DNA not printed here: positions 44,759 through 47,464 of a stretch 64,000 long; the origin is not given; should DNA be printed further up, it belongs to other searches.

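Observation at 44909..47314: ADP-ribosylglycohydrolase domain fused to a type I methyltransferase subunit, heading an operon with a second, unfused hsdM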

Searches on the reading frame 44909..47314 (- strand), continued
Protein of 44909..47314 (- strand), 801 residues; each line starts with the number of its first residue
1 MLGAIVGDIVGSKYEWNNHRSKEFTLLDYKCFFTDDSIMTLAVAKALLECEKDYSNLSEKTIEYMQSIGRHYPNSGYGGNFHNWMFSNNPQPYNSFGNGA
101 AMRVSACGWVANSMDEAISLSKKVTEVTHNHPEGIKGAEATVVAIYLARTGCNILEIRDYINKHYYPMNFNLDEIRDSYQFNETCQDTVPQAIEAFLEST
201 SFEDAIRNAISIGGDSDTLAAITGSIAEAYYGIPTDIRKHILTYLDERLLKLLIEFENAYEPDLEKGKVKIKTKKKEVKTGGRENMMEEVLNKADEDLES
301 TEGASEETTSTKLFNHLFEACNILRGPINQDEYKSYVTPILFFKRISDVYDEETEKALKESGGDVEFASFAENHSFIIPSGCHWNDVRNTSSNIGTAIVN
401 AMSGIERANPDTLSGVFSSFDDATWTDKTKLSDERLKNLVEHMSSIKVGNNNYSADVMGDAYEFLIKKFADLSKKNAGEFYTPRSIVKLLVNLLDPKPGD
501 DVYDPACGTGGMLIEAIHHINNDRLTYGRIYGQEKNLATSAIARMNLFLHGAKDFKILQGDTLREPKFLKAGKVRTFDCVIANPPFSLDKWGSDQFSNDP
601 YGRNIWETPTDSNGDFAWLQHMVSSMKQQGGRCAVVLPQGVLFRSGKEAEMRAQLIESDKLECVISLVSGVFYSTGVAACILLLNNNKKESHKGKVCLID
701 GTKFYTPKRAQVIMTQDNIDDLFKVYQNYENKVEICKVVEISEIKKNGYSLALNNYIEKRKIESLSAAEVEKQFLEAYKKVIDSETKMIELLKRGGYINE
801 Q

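Call 21: find_encoding_contigs(protein=P0072, flank=10000, max_places=2)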
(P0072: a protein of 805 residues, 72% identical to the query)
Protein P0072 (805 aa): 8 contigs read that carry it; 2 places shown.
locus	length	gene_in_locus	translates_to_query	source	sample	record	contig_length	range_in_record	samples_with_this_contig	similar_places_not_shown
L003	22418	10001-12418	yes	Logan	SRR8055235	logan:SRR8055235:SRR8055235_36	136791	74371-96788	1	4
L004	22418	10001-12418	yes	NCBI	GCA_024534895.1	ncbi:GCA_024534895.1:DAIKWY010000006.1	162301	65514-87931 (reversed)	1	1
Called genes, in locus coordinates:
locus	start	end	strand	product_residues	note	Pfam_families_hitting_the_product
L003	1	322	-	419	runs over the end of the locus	PF03825:Nuc_H_symport (weak), PF07690:MFS_1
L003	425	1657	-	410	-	PF02073:Peptidase_M29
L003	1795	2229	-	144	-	PF00258:Flavodoxin_1, PF12641:Flavodoxin_3 (weak), PF12724:Flavodoxin_5 (weak)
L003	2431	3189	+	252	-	PF00557:Peptidase_M24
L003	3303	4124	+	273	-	PF02522:Antibiotic_NAT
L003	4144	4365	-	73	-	PF06569:DUF1128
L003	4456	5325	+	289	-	PF03631:Virul_fac_BrkB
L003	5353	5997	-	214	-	PF01712:dNK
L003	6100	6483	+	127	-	PF02566:OsmC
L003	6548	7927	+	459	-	PF01938:TRAM, PF05958:tRNA_U5-meth_tr, PF09445:Methyltransf_15 (weak), PF13649:Methyltransf_25 (weak), PF13847:Methyltransf_31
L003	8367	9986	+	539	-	PF01420:Methylase_S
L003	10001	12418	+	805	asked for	PF03747:ADP_ribosyl_GH, PF12161:HsdM_N, PF02384:N6_Mtase, PF07669:Eco57I (faint)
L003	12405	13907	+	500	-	PF12161:HsdM_N, PF02384:N6_Mtase, PF07669:Eco57I (weak)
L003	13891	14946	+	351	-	PF01420:Methylase_S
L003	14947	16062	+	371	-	PF01420:Methylase_S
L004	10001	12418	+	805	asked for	PF03747:ADP_ribosyl_GH, PF12161:HsdM_N, PF02384:N6_Mtase, PF07669:Eco57I (faint)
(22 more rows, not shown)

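Call 31: search_protein_families(library=padloc, proteins=[window:44909-47314:-], max_evalue=0.001)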
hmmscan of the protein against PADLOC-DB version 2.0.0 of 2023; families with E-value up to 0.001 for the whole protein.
window:44909-47314:- (801 aa): 45 families (the best 25 are shown)
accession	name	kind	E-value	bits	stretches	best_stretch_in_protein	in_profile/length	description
PDLC03038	MTase_I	-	3.8e-136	453.2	1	309-758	5-452/896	Type I methyltransferase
PDLC03039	MTase_I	-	4.1e-134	446.3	1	312-760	6-452/708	Type I methyltransferase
PDLC03031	MTase_I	-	1.2e-105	352.6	1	309-759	4-486/834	Type I methyltransferase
PDLC03027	MTase_I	-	1e-95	319.9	1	311-767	6-447/810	Type I methyltransferase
PDLC03022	MTase_I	-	1.3e-86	289.7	1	309-760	2-477/857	Type I methyltransferase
PDLC03028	MTase_I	-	3.4e-72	242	1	313-764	729-1197/1236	Type I methyltransferase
PDLC03032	MTase_I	-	4e-66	221.8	1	311-769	6-451/1001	Type I methyltransferase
PDLC03019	MTase_I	-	7.5e-64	214.4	1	316-759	11-460/932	Type I methyltransferase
PDLC03029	MTase_I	-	3e-63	212.3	1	308-747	4-468/661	Type I methyltransferase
PDLC03021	MTase_I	-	7.3e-62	207.8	1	337-784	30-477/491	Type I methyltransferase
PDLC03026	MTase_I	-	8.8e-61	204.5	1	310-786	3-454/487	Type I methyltransferase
PDLC03035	MTase_I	-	4.1e-60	202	1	310-724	7-426/653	Type I methyltransferase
PDLC03240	MTase_II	-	8.3e-53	177.9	1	315-776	10-480/511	Type II methyltransferase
PDLC04134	mad2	-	2.1e-50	170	1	306-730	134-488/492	mads_2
PDLC03025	MTase_I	-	6.5e-42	142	1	417-686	106-371/569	Type I methyltransferase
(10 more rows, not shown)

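Call 45: search_protein_families(library=ncbifam, proteins=[window:44909-47314:-], max_evalue=0.001)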
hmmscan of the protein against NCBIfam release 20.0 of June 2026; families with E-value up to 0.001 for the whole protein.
window:44909-47314:- (801 aa): 8 families
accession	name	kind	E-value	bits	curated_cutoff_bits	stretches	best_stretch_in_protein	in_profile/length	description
TIGR00497.1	hsdM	equivalog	2.5e-65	221.2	242.75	1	313-761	5-490/515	type I restriction-modification system subunit M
NF047738.1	antiphage_MADS2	equivalog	9.1e-24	83.7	720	1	426-525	264-358/654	methylation-associated defense system DNA methyltransferase MAD2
TIGR02662.1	dinitro_DRAG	equivalog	6.1e-17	61.8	337.05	1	33-250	53-272/287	ADP-ribosyl-[dinitrogen reductase] hydrolase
TIGR01177.1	TIGR01177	hypoth_equivalog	2.9e-09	36.7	316.55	1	486-586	170-258/330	TIGR01177 family methyltransferase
NF041672.1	ADPriboarghdlase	equivalog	8.9e-08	31.3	490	1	77-240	171-341/361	ADP-ribosylarginine hydrolase Tri1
NF033452.1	BREX_1_MTaseX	exception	5.6e-06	24.5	500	1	575-712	506-643/1210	BREX-1 system adenine-specific DNA-methyltransferase PglX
TIGR03534.1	RF_mod_PrmC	equivalog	2.6e-05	23.8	199.1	1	486-586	76-166/253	peptide chain release factor N(5)-glutamine methyltransferase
TIGR02469.1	CbiT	equivalog_domain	0.00011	22.5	78.3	1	484-563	5-79/124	precorrin-6Y C5,15-methyltransferase (decarboxylating) subunit CbiT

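Call 47: predict_structure(alignment_id=A2)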
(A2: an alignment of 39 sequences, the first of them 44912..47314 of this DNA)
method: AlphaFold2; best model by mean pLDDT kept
length: 801 residues; sequences in the alignment: 39
mean_pLDDT: 74.3   pTM: 0.46
mean pLDDT of the five models: 74.3, 73.7, 72.7, 69.6, 67.0
residues with pLDDT >= 90: 190; 70-90: 340; 50-70: 133; < 50: 138
segments of 3 or more residues with pLDDT < 50: 302-335, 421-426, 428-479, 507-509, 523-526, 534-546, 549-567, 673-675, 709-711
pLDDT, mean of each block of 10 residues (from residue 1): 92 83 87 90 94 89 92 74 83 69 91 94 88 87 92 74 81 70 68 86 92 84 93 90 92 91 75 76 87 80 42 41 38 52 68 77 81 76 66 59 75 56 47 42 36 36 43 42 78 86 66 73 52 47 48 46 46 78 65 65 80 81 88 90 87 93 86 64 93 94 67 73 92 91 91 85 68 87 88 73 41
secondary structure, 60 per line:
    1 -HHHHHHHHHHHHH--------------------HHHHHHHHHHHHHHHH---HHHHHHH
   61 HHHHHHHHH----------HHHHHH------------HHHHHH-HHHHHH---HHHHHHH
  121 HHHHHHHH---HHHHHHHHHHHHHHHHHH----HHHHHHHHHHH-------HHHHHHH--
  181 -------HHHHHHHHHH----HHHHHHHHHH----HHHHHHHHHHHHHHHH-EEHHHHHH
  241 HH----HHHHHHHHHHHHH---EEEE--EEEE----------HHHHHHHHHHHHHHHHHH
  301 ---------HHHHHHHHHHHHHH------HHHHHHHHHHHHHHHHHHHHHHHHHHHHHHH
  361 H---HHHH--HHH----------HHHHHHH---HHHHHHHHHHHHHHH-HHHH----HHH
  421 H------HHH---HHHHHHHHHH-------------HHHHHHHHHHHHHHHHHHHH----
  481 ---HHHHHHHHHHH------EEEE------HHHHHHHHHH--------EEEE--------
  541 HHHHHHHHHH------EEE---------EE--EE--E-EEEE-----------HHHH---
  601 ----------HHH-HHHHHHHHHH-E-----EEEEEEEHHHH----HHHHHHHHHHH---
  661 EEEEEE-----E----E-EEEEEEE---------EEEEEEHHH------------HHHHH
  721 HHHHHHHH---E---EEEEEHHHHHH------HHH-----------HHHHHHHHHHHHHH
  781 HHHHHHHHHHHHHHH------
elements in order (helices of 4 or more, strands of 3 or more residues): H2-14 H35-50 H54-69 H80-85 H98-103 H105-110 H114-128 H132-149 H154-164 H172-178 H188-197 H202-211 H216-231 H235-242 H247-259 E263-266 E269-272 H283-300 H310-323 H330-361 H365-368 H384-390 H394-408 H410-413 H418-421 H434-443 H457-476 H484-494 E501-504 H511-520 E529-532 H541-550 E557-559 E579-582 H594-597 H615-624 E632-638 H639-642 H647-657 E661-666 E679-685 E695-700 H716-728 E736-740 H741-746 H767-795

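Call 49: list_cluster_members(proteins=[P0068, P0084, P0028, P0001])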
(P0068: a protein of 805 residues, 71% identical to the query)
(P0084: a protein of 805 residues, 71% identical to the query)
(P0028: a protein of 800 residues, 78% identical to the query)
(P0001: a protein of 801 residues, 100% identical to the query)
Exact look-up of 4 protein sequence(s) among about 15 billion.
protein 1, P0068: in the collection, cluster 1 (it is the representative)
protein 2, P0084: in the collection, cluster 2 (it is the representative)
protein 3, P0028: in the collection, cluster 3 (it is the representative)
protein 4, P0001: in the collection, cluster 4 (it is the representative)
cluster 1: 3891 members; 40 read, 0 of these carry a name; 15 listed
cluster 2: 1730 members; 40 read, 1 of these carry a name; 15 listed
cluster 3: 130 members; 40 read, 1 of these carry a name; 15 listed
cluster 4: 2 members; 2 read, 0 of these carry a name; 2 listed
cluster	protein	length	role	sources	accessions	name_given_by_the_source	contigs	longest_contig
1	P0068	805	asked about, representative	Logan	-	-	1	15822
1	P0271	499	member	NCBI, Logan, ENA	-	-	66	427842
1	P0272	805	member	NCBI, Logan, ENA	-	-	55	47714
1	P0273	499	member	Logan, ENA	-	-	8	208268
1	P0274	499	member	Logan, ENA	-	-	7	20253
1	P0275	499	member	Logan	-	-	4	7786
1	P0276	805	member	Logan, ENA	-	-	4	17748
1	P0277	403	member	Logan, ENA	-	-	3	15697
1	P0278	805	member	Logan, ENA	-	-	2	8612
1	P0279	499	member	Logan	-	-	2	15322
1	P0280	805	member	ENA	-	-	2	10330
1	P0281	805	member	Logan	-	-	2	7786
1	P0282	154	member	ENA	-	-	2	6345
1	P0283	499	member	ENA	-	-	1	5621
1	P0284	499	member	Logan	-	-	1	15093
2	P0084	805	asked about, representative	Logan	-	-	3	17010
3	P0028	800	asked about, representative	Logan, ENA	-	-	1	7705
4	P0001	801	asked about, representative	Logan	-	-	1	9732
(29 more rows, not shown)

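Call 51: find_encoding_contigs(protein=P0271, flank=8000, max_places=3)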
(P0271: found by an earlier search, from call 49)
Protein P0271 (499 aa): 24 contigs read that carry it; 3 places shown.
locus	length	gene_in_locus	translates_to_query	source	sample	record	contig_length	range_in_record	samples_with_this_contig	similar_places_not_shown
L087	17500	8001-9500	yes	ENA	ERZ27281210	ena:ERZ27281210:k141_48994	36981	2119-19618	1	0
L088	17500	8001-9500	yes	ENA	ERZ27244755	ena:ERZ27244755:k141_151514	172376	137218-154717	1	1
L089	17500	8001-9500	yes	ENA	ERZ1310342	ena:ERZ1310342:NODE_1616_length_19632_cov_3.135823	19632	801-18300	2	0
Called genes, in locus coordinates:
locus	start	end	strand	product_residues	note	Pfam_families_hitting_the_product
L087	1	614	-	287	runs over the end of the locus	PF02384:N6_Mtase, PF07669:Eco57I (faint)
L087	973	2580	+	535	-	PF02384:N6_Mtase, PF01420:Methylase_S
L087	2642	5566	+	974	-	PF04313:HSDR_N, PF04851:ResIII, PF18766:SWI2_SNF2, PF22679:T1R_D3-like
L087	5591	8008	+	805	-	PF03747:ADP_ribosyl_GH, PF12161:HsdM_N, PF07669:Eco57I (faint), PF02384:N6_Mtase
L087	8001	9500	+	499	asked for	PF12161:HsdM_N, PF02384:N6_Mtase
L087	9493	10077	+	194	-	PF01420:Methylase_S (weak)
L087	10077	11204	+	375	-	PF01420:Methylase_S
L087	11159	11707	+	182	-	PF01420:Methylase_S (weak)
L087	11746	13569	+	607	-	PF03235:GmrSD_N, PF07510:GmrSD_C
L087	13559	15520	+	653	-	-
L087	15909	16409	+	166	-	-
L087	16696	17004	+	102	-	-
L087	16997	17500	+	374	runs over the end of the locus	PF10926:DUF2800, PF12705:PDDEXK_1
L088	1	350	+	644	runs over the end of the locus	PF08220:HTH_DeoR (faint), PF08279:HTH_11 (faint), PF05043:Mga, PF00874:PRD, PF00359:PTS_EIIA_2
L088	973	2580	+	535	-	PF02384:N6_Mtase, PF01420:Methylase_S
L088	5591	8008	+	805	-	PF03747:ADP_ribosyl_GH, PF12161:HsdM_N, PF07669:Eco57I (faint), PF02384:N6_Mtase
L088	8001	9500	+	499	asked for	PF12161:HsdM_N, PF02384:N6_Mtase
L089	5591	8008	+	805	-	PF03747:ADP_ribosyl_GH, PF12161:HsdM_N, PF07669:Eco57I (faint), PF02384:N6_Mtase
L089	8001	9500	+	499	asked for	PF12161:HsdM_N, PF02384:N6_Mtase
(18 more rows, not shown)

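Call 54: fold_search(model_id=the predicted structure, library=pdb)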
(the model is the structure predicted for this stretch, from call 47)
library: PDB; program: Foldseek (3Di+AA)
matches with E <= 10: 945; with E <= 0.001: 108
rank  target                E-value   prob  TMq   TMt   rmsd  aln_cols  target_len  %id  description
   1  7vru_A                1.3e-34  1.00  0.47  0.72   7.5       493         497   45  Crystal structure of PacII_M1M2S-DNA-SAH complex (released 2022-11-30)
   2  7vs4_A                2.8e-34  1.00  0.47  0.72   7.4       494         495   44  Crystal structure of PacII_M1M2S-DNA(m6A)-SAH complex (released 2022-11-30)
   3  7vs4_B                4.1e-31  1.00  0.47  0.72   6.4       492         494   39  Crystal structure of PacII_M1M2S-DNA(m6A)-SAH complex (released 2022-11-30)
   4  7vru_B                7.8e-30  1.00  0.47  0.73   6.5       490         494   40  Crystal structure of PacII_M1M2S-DNA-SAH complex (released 2022-11-30)
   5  3lkd_B                2.0e-20  1.00  0.42  0.67   6.6       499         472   25  Crystal Structure of the type I restriction-modification system methyltransferase subunit from Streptococcus thermophi (released 2010-02-09)
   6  3lkd_A                4.7e-20  1.00  0.43  0.68   6.8       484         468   26  Crystal Structure of the type I restriction-modification system methyltransferase subunit from Streptococcus thermophi (released 2010-02-09)
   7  3khk_B                6.4e-20  1.00  0.44  0.68   5.5       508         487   25  Crystal structure of type-I restriction-modification system methylation subunit (MM_0429) from Methanosarchina mazei. (released 2010-01-19)
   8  3khk_A                2.1e-19  1.00  0.43  0.67   5.7       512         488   25  Crystal structure of type-I restriction-modification system methylation subunit (MM_0429) from Methanosarchina mazei. (released 2010-01-19)
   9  2okc_B                1.4e-16  1.00  0.38  0.65   6.4       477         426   22  Crystal structure of Type I restriction enzyme StySJI M protein (NP_813429.1) from Bacteroides thetaiotaomicron VPI-54 (released 2007-01-30)
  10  2okc_A                1.5e-16  1.00  0.38  0.67   5.9       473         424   22  Crystal structure of Type I restriction enzyme StySJI M protein (NP_813429.1) from Bacteroides thetaiotaomicron VPI-54 (released 2007-01-30)
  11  5ybb_A                5.0e-15  1.00  0.37  0.56  17.6       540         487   22  Structural basis underlying complex assembly andconformational transition of the type I R-M system (released 2017-11-29)
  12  2y7c_B                6.2e-15  1.00  0.37  0.52  10.1       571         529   22  Atomic model of the Ocr-bound methylase complex from the Type I restriction-modification enzyme EcoKI (M2S1). Based on (released 2011-02-09)
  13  7btq_A                6.7e-15  1.00  0.42  0.67   8.1       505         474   25  EcoR124I-DNA in the Restriction-Alleviation State (released 2020-05-27)
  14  7bto_A                9.6e-15  1.00  0.40  0.64   8.6       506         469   24  EcoR124I-ArdA in the Translocation State (released 2020-05-27)
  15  3ufb                  1.8e-14  1.00  0.40  0.62   6.1       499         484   20  Crystal structure of a modification subunit of a putative type I restriction enzyme from Vibrio vulnificus YJ016 (released 2012-11-07)
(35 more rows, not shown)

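Call 74: find_encoding_contigs(protein=window:44909-47314:-, flank=3000, max_places=4)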
Protein window:44909-47314:- (801 aa): 2 contigs read that carry it; 1 place shown.
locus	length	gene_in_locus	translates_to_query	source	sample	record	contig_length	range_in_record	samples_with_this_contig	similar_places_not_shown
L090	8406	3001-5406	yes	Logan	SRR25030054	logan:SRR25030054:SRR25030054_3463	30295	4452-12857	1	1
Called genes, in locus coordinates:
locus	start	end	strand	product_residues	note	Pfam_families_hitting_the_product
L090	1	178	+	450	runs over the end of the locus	-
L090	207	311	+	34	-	-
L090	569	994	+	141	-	-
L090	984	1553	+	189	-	-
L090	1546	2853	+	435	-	PF02384:N6_Mtase, PF13847:Methyltransf_31 (faint)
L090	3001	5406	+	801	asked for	PF03747:ADP_ribosyl_GH, PF12161:HsdM_N, PF07669:Eco57I (faint), PF02384:N6_Mtase, PF01170:UPF0020 (weak)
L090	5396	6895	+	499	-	PF12161:HsdM_N, PF02384:N6_Mtase, PF07669:Eco57I (weak)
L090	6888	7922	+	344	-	PF01420:Methylase_S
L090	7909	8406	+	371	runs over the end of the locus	PF01420:Methylase_S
